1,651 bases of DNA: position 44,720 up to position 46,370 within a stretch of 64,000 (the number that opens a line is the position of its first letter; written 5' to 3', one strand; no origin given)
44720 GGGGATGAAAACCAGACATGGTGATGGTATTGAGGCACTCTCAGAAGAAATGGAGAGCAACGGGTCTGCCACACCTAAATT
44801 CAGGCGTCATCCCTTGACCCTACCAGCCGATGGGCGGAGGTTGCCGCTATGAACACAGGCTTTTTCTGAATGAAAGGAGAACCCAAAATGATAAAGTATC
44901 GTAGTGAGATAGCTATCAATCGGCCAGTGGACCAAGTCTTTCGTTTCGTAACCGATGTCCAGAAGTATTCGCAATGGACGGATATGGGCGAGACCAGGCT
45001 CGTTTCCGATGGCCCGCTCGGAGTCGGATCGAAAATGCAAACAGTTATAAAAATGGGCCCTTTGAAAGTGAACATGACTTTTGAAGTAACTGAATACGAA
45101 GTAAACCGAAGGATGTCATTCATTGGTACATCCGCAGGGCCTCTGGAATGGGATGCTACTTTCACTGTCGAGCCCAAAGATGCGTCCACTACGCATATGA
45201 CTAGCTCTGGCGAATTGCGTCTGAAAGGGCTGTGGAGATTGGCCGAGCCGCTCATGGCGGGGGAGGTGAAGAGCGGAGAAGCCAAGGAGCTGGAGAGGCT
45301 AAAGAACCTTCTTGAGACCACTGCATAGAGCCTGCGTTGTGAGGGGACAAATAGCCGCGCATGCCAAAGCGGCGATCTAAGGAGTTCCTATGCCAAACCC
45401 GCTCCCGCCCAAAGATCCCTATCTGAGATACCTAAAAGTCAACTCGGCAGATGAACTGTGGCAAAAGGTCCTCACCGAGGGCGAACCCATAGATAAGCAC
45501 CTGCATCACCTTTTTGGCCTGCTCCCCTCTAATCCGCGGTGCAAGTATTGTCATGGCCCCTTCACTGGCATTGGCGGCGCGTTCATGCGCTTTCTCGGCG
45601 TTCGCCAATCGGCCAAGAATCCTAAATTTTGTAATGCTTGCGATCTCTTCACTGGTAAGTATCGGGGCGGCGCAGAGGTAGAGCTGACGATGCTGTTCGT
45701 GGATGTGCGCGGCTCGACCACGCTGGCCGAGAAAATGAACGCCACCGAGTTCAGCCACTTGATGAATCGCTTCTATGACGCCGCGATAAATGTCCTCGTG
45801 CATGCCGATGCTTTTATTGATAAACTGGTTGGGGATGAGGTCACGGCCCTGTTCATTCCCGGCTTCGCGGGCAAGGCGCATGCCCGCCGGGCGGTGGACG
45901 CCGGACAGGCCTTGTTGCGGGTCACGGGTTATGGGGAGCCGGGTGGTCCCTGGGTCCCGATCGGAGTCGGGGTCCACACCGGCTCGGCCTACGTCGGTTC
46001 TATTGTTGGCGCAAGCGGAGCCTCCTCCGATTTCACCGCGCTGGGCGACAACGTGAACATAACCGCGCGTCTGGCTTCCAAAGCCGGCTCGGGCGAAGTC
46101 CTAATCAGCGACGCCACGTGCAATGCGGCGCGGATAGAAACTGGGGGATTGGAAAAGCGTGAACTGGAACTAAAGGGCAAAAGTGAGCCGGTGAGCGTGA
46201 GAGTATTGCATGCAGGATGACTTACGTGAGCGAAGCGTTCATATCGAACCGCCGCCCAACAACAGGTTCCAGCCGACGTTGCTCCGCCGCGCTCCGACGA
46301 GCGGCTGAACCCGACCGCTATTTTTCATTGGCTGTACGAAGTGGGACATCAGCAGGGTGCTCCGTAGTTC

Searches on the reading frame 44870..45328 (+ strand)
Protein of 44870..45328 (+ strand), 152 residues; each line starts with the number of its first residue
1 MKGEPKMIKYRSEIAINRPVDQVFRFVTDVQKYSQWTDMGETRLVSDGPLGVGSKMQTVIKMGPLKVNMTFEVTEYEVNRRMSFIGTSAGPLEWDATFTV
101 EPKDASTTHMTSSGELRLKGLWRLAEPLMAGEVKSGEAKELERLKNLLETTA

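Call 17: search_protein_families(library=pfam, proteins=[window:44870-45328:+], max_evalue=0.1)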
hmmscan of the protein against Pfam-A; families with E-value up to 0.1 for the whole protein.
window:44870-45328:+ (152 aa): 3 families
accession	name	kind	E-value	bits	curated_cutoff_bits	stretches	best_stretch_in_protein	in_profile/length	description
PF10604.15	Polyketide_cyc2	-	6.8e-16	59.3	27.4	1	7-149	1-142/142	Polyketide cyclase / dehydrase and lipid transport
PF03364.25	Polyketide_cyc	-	5.1e-06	27.2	23.4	1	16-123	1-104/126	Polyketide cyclase / dehydrase and lipid transport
PF08327.17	AHSA1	-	9.1e-06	26.4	22.1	1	18-149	2-125/125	Activator of Hsp90 ATPase homolog 1-like protein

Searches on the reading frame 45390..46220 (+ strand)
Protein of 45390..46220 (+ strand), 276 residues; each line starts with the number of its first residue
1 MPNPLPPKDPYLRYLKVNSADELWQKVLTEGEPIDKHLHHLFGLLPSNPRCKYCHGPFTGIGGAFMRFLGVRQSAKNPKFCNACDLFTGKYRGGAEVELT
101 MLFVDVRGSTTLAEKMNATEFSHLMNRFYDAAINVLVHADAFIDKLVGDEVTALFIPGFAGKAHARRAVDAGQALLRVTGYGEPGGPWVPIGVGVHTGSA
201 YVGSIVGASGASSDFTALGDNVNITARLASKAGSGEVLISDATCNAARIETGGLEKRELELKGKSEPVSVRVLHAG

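Call 17: search_protein_families(library=pfam, proteins=[window:45390-46220:+], max_evalue=0.1)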
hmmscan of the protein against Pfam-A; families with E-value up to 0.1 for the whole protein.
window:45390-46220:+ (276 aa): 1 family
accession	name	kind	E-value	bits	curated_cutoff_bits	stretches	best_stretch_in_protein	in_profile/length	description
PF00211.25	Guanylate_cyc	-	1.8e-11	44.4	21.9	1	98-266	8-175/183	Adenylate and Guanylate cyclase catalytic domain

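Call 76: search_protein_families(library=padloc, proteins=[window:45390-46220:+], max_evalue=0.01)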
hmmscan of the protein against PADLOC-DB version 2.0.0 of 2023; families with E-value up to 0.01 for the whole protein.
window:45390-46220:+ (276 aa): 10 families
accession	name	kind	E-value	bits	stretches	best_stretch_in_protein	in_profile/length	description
PDLC00734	PycC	-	2.4e-13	48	1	100-243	191-340/374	Pycsar cyclase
PDLC02367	PycC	-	4.7e-11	40.5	1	93-245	38-190/226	-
PDLC02368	PycC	-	1.8e-09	35.5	1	90-240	36-193/234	-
PDLC02370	PycC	-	2e-08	32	1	101-156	84-139/340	-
PDLC02369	PycC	-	1.6e-07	29.2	1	99-245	47-189/248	-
PDLC00763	PycC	-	1.3e-06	26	1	100-156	55-111/268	Pycsar cyclase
PDLC00766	PycC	-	1.3e-06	26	1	94-172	39-113/232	Pycsar cyclase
PDLC00764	PycC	-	3.9e-06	24.1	1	100-156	96-152/449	Pycsar cyclase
PDLC00767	PycC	-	1.4e-05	22.6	1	101-155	95-149/337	Pycsar cyclase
PDLC00761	PycC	-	0.0014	15.6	1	101-156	108-163/438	Pycsar cyclase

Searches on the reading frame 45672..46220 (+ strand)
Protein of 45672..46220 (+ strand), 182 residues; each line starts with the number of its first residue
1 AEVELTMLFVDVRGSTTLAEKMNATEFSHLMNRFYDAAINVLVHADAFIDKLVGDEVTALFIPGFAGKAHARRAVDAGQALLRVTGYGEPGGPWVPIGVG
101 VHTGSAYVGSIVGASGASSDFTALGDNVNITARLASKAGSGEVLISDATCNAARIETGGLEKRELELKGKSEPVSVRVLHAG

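Call 31: find_homologous_proteins(query=window:45672-46220:+, max_evalue=0.00001)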
Query window:45672-46220:+ (182 aa): 7659 proteins with E <= 0.00001 among 8000 candidates; the best 120 are listed.
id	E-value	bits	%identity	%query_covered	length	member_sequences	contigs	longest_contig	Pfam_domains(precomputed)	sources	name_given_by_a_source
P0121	2.7e-105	368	95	100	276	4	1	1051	PF00211.26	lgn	-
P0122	1.5e-103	362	93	100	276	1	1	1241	PF00211.26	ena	-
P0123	9.2e-102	356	91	100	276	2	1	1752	PF00211.26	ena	-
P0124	5.1e-98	344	88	99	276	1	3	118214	PF00211.26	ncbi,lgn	-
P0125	2.5e-96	338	87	99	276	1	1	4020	PF00211.26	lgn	-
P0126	2.7e-96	338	87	100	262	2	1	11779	PF00211.26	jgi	-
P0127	3.3e-96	338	88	100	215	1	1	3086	PF00211.26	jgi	jgi:class 3 adenylate cyclase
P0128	6.6e-96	337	86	100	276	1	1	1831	PF00211.26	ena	-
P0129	8.1e-96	337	86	100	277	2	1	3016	PF00211.26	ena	-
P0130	1.6e-95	336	87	99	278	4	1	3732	PF00211.26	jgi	jgi:adenylate cyclase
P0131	1.6e-95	336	86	100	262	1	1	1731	PF00211.26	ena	-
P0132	2.6e-95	335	87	100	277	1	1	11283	PF00211.26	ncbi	-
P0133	4.7e-95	334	86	100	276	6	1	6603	PF00211.26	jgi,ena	-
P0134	5.6e-95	334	86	100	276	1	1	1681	PF00211.26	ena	-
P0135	6.2e-95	334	87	100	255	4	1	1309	PF00211.26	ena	-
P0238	1.9e-86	306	81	99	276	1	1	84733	PF00211.26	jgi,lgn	jgi:adenylate cyclase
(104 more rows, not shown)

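Call 59: find_encoding_contigs(protein=P0124, flank=3000, max_places=3)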
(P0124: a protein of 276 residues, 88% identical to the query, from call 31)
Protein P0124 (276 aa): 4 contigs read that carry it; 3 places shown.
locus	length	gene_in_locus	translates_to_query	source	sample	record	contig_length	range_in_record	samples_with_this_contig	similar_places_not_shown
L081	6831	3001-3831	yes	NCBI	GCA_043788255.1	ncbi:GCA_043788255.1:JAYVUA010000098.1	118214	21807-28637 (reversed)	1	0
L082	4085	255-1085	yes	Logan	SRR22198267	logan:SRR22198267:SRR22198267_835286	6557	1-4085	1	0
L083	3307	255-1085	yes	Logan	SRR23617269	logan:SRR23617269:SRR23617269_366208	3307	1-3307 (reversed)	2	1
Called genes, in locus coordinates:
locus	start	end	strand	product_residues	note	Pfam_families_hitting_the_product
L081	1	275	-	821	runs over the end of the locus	-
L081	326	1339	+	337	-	PF04339:FemAB_like (weak), PF13480:Acetyltransf_6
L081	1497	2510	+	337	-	PF26550:Tricorn_2nd (weak)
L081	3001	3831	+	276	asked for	PF00211:Guanylate_cyc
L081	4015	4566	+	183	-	PF12867:DinB_2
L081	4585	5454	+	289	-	PF00892:EamA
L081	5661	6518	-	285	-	PF05368:NmrA, PF13460:NAD_binding_10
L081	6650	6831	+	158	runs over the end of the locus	PF04075:F420H2_quin_red (weak)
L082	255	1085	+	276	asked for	PF00211:Guanylate_cyc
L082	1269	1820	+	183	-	PF12867:DinB_2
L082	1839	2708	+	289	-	PF00892:EamA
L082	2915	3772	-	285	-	PF05368:NmrA, PF13460:NAD_binding_10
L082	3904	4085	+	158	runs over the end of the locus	PF04075:F420H2_quin_red (weak)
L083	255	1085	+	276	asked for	PF00211:Guanylate_cyc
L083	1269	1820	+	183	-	PF12867:DinB_2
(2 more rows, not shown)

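Call 60: find_encoding_contigs(protein=P0238, flank=3000, max_places=2)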
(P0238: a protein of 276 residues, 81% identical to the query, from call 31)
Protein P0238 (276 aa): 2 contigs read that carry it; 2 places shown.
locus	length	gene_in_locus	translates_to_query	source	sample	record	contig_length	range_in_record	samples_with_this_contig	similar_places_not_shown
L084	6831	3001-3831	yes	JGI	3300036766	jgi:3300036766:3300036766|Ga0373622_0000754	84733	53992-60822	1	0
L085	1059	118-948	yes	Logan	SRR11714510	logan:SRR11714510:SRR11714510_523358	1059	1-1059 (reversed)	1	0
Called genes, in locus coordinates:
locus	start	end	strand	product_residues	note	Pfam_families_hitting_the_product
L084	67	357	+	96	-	PF01954:AF2212-like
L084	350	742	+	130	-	PF01850:PIN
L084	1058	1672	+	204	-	PF00891:Methyltransf_2 (weak), PF13847:Methyltransf_31, PF08241:Methyltransf_11, PF08242:Methyltransf_12, PF13649:Methyltransf_25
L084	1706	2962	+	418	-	PF00211:Guanylate_cyc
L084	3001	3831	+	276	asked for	PF00211:Guanylate_cyc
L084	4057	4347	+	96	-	PF04365:BrnT_toxin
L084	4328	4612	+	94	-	PF12441:CopG_antitoxin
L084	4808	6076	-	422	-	PF27126:NmeDI_C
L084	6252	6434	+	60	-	PF04014:MazE_antitoxin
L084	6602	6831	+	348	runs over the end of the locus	PF13091:PLDc_2 (weak)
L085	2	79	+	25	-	?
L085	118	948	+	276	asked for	PF00211:Guanylate_cyc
